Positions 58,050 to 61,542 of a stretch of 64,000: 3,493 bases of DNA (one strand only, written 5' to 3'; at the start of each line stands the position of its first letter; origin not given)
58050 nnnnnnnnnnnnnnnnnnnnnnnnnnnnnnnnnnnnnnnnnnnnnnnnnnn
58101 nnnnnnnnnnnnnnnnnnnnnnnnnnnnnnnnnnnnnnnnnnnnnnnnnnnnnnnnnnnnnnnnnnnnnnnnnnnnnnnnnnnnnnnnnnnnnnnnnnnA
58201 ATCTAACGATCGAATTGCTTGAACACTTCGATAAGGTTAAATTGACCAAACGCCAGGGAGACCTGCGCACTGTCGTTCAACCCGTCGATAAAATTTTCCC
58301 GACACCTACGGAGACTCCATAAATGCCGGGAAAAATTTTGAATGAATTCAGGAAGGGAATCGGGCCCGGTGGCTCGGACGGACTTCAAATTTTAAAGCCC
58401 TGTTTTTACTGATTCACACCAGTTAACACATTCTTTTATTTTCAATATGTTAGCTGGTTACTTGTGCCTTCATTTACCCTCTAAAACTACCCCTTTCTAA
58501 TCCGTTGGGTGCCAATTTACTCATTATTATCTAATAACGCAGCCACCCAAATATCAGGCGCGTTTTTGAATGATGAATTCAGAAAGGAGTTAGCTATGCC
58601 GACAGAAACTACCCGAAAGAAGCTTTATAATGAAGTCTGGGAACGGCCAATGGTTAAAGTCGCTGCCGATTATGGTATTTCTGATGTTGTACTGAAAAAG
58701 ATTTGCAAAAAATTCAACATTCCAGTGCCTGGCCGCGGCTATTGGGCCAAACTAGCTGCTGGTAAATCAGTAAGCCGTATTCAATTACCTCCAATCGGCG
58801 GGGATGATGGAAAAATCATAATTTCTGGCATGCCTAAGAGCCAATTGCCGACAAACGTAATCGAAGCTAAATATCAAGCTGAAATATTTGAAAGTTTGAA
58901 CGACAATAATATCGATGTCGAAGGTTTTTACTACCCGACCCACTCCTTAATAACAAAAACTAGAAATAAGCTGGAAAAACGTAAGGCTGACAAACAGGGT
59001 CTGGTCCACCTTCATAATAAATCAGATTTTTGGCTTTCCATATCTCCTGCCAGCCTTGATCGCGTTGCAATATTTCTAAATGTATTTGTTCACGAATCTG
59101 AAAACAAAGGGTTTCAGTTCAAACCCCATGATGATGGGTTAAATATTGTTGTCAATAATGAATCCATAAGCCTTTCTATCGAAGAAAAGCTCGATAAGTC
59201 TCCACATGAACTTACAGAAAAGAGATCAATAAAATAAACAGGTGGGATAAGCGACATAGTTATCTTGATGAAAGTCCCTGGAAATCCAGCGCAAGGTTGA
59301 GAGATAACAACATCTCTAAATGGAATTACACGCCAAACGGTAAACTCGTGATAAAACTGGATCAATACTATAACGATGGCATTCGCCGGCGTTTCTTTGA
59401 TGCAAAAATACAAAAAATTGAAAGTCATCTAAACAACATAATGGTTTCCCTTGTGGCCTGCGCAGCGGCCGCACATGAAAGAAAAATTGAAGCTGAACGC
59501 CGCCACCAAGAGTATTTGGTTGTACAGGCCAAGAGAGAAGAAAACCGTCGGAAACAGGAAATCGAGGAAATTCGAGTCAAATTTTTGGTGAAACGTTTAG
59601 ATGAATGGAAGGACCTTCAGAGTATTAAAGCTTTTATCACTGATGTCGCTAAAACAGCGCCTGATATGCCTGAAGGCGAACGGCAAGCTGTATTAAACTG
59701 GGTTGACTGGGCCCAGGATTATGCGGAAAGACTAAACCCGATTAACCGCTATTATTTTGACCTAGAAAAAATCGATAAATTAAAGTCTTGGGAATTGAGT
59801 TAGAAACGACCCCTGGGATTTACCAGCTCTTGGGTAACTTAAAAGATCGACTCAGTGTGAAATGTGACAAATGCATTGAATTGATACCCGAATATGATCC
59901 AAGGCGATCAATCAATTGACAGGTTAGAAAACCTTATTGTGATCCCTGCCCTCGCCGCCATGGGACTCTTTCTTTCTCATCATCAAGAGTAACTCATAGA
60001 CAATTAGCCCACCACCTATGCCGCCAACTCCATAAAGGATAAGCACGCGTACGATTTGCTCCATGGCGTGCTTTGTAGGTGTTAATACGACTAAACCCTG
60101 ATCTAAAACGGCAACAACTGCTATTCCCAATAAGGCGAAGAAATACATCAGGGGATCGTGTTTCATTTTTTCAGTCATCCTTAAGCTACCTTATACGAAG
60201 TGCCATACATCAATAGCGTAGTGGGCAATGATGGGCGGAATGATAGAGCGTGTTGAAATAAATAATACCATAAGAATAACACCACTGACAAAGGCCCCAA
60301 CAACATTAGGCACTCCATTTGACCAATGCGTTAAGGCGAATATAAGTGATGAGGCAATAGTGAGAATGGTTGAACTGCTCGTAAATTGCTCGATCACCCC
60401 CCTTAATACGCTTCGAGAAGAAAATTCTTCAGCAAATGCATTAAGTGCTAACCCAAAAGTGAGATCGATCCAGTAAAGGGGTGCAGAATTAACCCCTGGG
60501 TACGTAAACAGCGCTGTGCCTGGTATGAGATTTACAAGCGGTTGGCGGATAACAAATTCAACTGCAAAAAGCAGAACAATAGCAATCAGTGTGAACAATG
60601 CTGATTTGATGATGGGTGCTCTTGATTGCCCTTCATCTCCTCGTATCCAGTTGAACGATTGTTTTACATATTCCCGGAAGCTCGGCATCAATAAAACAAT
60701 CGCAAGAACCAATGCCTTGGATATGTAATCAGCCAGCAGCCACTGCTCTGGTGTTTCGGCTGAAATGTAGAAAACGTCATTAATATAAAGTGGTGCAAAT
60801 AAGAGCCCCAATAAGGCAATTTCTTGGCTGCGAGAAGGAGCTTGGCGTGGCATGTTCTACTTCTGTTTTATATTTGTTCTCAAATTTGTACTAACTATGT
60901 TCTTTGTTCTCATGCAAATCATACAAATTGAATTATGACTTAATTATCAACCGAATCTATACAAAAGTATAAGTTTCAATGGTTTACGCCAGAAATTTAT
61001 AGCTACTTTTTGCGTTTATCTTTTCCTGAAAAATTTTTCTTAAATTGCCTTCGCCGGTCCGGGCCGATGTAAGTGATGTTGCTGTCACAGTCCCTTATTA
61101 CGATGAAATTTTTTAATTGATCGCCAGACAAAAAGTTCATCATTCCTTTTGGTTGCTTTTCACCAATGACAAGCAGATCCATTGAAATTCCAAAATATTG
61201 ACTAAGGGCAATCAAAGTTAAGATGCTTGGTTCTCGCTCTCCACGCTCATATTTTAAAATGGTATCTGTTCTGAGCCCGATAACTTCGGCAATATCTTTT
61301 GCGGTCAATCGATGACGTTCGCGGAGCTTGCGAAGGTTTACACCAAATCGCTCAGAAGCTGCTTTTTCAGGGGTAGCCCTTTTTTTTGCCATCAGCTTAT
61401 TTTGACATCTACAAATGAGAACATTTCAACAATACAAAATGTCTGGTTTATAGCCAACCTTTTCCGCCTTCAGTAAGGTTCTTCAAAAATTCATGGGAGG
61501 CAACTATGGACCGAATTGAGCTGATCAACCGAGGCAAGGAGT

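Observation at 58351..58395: tRNA-Sec stops at the anticodon loop exactly where an integrase island begins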

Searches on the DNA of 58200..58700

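Call 4: search_rna_families(source=window, start=58200, end=58700, threshold=evalue, max_evalue=10, show_alignments=4)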
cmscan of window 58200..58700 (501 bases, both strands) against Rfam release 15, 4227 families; matches with E-value up to 10: 8.
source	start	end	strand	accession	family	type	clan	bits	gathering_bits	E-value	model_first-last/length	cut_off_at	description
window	58381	58423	-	RF02679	Pistol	Gene; ribozyme;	-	18.6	34.5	0.49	1-68/68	no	Pistol ribozyme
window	58273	58349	-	RF04211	MIR5185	Gene; miRNA;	-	16.9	101.7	1.5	1-111/111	no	MIR5185 microRNA precursor family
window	58351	58443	+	RF01852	tRNA-Sec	Gene; tRNA;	CL00001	16.7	47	1.5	1-91/91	no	Selenocysteine transfer RNA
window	58493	58520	+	RF01328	CRISPR-DR17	Gene; CRISPR;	CL00014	15.7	42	6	1-25/25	no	CRISPR RNA direct repeat element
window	58289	58339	-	RF04070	MIR6440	Gene; miRNA;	-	15.4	95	4.9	1-108/108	no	MIR6440 microRNA precursor family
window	58294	58334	-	RF04128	MIR8562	Gene; miRNA;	-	14.9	211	3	1-242/242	no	MIR8562 microRNA precursor family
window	58435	58531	-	RF01177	snR67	Gene; snRNA; snoRNA; CD-box;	CL00053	12.7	55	5.2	1-83/83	no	Small nucleolar RNA snR67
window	58295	58359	-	RF02147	MEG8_3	Gene; lncRNA;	-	9.9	40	7.5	1-66/66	no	Maternally expressed 8 exon 3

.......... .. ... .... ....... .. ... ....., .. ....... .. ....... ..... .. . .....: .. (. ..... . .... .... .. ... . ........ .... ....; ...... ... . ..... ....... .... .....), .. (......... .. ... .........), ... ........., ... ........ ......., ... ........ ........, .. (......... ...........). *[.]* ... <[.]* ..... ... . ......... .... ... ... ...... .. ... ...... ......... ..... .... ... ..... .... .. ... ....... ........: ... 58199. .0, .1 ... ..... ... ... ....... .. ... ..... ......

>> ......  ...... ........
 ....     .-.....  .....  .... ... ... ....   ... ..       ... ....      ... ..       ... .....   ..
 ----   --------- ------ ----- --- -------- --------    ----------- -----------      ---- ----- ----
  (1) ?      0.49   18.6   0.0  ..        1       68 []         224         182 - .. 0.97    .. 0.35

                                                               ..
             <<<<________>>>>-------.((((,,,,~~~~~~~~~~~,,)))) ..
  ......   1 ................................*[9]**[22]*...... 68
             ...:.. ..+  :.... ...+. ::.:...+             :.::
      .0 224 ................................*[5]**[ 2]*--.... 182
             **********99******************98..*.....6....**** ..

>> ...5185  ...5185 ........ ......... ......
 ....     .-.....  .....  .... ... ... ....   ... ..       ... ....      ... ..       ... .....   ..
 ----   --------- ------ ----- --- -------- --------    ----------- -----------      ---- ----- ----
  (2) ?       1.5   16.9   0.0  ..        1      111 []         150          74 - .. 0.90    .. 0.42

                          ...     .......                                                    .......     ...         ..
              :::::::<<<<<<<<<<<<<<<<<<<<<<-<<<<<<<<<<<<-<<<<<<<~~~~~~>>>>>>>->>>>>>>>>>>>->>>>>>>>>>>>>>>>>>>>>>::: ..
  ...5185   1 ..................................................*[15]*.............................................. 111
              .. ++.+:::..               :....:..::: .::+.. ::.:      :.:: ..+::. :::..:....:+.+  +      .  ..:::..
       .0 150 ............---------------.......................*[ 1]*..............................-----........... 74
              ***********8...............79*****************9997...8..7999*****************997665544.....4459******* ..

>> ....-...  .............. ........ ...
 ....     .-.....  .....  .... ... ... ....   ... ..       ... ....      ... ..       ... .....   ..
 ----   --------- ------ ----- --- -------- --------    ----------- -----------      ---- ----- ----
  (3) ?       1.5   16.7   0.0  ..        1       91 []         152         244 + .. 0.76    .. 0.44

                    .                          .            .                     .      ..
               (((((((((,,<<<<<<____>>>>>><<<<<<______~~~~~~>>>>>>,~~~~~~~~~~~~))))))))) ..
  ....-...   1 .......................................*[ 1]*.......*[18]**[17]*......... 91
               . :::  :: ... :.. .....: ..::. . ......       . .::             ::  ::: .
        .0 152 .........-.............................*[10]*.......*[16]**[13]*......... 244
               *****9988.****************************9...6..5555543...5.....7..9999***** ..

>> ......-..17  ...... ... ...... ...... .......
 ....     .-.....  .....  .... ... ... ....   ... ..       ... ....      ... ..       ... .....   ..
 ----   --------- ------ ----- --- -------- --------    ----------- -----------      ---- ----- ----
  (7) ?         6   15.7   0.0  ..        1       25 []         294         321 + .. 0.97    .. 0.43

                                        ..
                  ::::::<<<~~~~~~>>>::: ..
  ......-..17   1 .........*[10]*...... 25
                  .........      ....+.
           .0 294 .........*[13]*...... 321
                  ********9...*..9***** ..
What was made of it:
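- Checked: When forced to full length, the model scores only 16.7 bits, with low-confidence filler after the anticodon loop (call 4).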

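Call 7: search_rna_families(source=window, start=58341, end=58391, threshold=evalue, max_evalue=10, show_alignments=2)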
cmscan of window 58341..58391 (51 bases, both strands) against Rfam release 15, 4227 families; matches with E-value up to 10: 1.
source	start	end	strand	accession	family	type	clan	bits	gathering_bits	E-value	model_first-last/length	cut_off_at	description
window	58351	58391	+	RF01852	tRNA-Sec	Gene; tRNA;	CL00001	25.7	47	0.00071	1-42/91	3'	Selenocysteine transfer RNA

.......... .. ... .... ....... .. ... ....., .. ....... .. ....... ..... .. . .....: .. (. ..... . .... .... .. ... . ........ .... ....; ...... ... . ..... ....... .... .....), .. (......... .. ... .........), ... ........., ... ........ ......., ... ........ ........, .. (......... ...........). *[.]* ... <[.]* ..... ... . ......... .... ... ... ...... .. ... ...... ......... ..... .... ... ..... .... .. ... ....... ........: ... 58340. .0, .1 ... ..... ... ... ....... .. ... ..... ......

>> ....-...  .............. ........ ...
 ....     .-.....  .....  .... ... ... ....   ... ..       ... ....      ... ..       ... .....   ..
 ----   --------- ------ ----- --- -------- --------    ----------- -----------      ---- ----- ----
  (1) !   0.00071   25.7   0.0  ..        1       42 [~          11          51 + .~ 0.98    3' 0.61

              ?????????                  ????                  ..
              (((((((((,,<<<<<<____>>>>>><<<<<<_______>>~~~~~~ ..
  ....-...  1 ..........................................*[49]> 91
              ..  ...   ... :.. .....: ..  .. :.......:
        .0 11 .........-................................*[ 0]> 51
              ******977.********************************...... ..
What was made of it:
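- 58351..58390 (+): attL: displaced host 5' fragment of tRNA-Sec (nt 1-40), the left copy of the 40-bp direct repeat. Rfam truncated hit of 25.7 bits (call 7).
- On Functional bacterial tRNA-Sec gene, as applied to 58351-58390 itself: Only model positions 1-42 match (call 7).
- Checked: When the search is cut at 58391, the Rfam tRNA-Sec model matches it as a 3'-truncated hit: 25.7 bits, E=7e-4, model positions 1-42 (call 7).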

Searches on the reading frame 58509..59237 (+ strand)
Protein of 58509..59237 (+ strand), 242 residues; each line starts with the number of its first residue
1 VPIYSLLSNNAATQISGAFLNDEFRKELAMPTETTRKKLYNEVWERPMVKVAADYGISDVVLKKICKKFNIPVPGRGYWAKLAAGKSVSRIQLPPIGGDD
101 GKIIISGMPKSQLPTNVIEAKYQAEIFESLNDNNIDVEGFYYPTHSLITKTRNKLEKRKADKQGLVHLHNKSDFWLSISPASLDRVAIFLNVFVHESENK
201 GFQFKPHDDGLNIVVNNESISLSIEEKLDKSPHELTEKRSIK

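Call 8: search_protein_families(library=pfam, proteins=[window:58509-59237:+], max_evalue=0.01)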
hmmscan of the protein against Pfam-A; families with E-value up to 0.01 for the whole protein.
window:58509-59237:+ (242 aa): 1 family
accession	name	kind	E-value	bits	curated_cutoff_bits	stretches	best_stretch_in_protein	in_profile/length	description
PF02042.20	RWP-RK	-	0.00019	21.7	29.3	1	42-72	9-39/49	RWP-RK domain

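Call 56: search_protein_families(library=ncbifam, proteins=[window:58509-59237:+], max_evalue=0.001)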
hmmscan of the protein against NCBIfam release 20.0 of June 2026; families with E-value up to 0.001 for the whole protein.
window:58509-59237:+ (242 aa): 0 families

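Call 57: search_protein_families(library=phrogs, proteins=[window:58509-59237:+], max_evalue=0.001)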
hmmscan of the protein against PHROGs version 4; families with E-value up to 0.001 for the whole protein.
window:58509-59237:+ (242 aa): 0 families

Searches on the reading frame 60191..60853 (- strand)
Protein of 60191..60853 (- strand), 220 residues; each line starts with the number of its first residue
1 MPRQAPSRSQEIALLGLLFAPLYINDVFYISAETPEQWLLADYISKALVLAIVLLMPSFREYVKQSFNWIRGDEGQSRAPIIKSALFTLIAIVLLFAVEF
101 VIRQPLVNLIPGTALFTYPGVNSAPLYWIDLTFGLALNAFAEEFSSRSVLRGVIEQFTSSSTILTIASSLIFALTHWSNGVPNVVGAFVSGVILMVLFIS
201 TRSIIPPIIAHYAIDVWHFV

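Call 8: search_protein_families(library=pfam, proteins=[window:60191-60853:-], max_evalue=0.01)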
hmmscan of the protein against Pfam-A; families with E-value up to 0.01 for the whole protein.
window:60191-60853:- (220 aa): 1 family
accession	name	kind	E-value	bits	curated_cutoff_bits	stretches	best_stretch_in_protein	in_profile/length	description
PF02517.21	Rce1-like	-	8.8e-16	58.4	22.4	1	127-216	4-92/93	Type II CAAX prenyl endopeptidase Rce1-like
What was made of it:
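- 59924..60853 (-): Small membrane ORF plus a CPBP/CAAX-type intramembrane protease (island cargo). Pfam Rce1-like 8.8e-16 (call 8).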

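Call 56: search_protein_families(library=ncbifam, proteins=[window:60191-60853:-], max_evalue=0.001)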
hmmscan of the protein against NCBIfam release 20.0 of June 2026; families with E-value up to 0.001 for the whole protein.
window:60191-60853:- (220 aa): 4 families
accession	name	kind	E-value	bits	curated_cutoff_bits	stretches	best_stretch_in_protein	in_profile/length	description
NF041647.1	ABC_perm_CPBP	equivalog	1.1e-07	31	435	1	8-212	423-624/636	ABC transporter permease subunit/CPBP intramembrane protease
NF040589.1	CPBP_Synerg_MrtS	equivalog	6e-06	26.6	130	1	132-217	77-162/170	Synerg-CTERM system glutamic-type intramembrane protease MrtS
NF046050.1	CPBP_fam_MroQ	equivalog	0.0002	20.9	270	1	142-213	141-215/243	intramembrane glutamic endopeptidase MroQ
TIGR03008.1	pepcterm_CAAX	equivalog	0.00081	19.3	81.05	0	161-211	157-202/222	CAAX prenyl protease-related protein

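Call 57: search_protein_families(library=phrogs, proteins=[window:60191-60853:-], max_evalue=0.001)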
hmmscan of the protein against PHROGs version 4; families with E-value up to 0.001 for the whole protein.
window:60191-60853:- (220 aa): 1 family
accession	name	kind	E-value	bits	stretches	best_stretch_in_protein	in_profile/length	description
phrog_28058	-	unknown function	0.00046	20.9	0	139-215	144-223/258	-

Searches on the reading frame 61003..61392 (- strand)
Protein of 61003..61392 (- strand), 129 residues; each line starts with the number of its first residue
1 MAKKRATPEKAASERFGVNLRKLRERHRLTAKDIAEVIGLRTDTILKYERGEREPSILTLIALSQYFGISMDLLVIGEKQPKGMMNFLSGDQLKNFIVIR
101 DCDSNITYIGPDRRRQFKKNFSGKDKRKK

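Call 8: search_protein_families(library=pfam, proteins=[window:61003-61392:-], max_evalue=0.01)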
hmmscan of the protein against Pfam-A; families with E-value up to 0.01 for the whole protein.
window:61003-61392:- (129 aa): 4 families
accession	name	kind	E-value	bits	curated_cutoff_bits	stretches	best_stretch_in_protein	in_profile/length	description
PF01381.28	HTH_3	-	2.1e-14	53.7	23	1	20-74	1-55/55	Helix-turn-helix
PF13560.12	HTH_31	-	3.6e-09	37.2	27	1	15-72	1-59/64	Helix-turn-helix domain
PF12844.13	HTH_19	-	7.4e-09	35.8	30.2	1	19-74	3-58/64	Helix-turn-helix domain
PF13443.12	HTH_26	-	5.3e-05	23.8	22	1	19-71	1-54/63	Cro/C1-type HTH DNA-binding domain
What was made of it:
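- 61003..61392 (-): XRE-family HTH regulator (island). Pfam HTH_3 2.1e-14 (call 8).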

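Call 56: search_protein_families(library=ncbifam, proteins=[window:61003-61392:-], max_evalue=0.001)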
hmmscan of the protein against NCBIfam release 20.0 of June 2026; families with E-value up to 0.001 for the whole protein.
window:61003-61392:- (129 aa): 11 families
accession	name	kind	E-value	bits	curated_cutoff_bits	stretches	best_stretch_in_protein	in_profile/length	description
NF041951.1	phage_RstR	subfamily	4.6e-13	49.4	80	1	16-82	3-69/108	RstR family transcriptional repressor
NF003162.0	PRK04140.1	equivalog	2.1e-06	27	263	1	17-70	128-181/317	transcriptional regulator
TIGR03830.1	CxxCG_CxxCG_HTH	subfamily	3e-06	27.1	61.8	1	9-57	59-107/127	type II TA system antitoxin MqsA family protein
TIGR00270.2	TIGR00270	equivalog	6.6e-06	26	110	1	11-71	71-131/159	multiprotein bridging factor aMBF1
NF047948.1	male_kill_WMK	equivalog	1.3e-05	24.8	300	1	17-89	7-79/300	WO male-killing family protein Wmk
NF052239.1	antitox_spr1629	equivalog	2.6e-05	23.5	335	1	16-74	3-61/377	spr1629 family repressor/antitoxin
NF006015.0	PRK08154.1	subfamily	2.9e-05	23.4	204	1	6-80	21-95/314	anaerobic benzoate catabolism transcriptional regulator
NF007257.0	PRK09706.1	subfamily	3e-05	23.9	101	1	14-81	4-73/135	transcriptional repressor DicA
TIGR03070.1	couple_hipB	subfamily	3.6e-05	23.6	71.65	1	15-71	2-58/58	type II toxin-antitoxin system Y4mF family antitoxin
NF007271.0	PRK09726.1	equivalog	0.00011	22.1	79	1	19-83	16-80/88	type II toxin-antitoxin system antitoxin HipB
NF007408.0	PRK09943.1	equivalog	0.00029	20.5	211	1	16-85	8-77/185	HTH-type transcriptional regulator PuuR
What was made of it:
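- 61003..61392 (-): NCBIfam RstR-like 4.6e-13, below that model's curated cut-off (49.4 vs 80 bits) (call 56).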

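Call 57: search_protein_families(library=phrogs, proteins=[window:61003-61392:-], max_evalue=0.001)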
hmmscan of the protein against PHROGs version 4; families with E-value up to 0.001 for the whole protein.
window:61003-61392:- (129 aa): 18 families
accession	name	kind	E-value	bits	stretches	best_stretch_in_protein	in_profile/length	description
phrog_8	-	transcription regulation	1.2e-12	49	1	6-83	67-144/346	transcriptional regulator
phrog_4836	-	transcription regulation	2.3e-11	44.6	1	9-82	69-142/194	CII-like regulator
phrog_3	-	transcription regulation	2.5e-09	38.4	1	11-84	84-155/430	transcriptional repressor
phrog_1373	-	transcription regulation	3.2e-09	38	1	10-81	58-129/166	transcriptional regulator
phrog_2967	-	transcription regulation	3.6e-09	37.5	1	11-81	6-76/225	transcriptional regulator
phrog_2328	-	transcription regulation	2.9e-08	34.6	1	10-82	10-82/128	transcriptional repressor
phrog_5823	-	transcription regulation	2.9e-08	34.3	1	13-76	4-68/404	transcriptional regulator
phrog_4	-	transcription regulation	3.2e-08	34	1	10-81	132-198/400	transcriptional repressor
phrog_2439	-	transcription regulation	4.9e-07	30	1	17-75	9-67/367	transcriptional regulator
phrog_9103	-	transcription regulation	1.6e-06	29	1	21-80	14-73/78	transcriptional repressor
phrog_4739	-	unknown function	5.7e-06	27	1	16-78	68-130/167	-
phrog_2104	-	unknown function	8.3e-06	26.9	1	19-57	43-81/103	-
phrog_3037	-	transcription regulation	1.3e-05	26.1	1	5-80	7-80/189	transcriptional repressor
phrog_7241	-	transcription regulation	2e-05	25.6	1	20-75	66-121/122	transcriptional regulator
phrog_6378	-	unknown function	8.5e-05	23.6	1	21-82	14-75/131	-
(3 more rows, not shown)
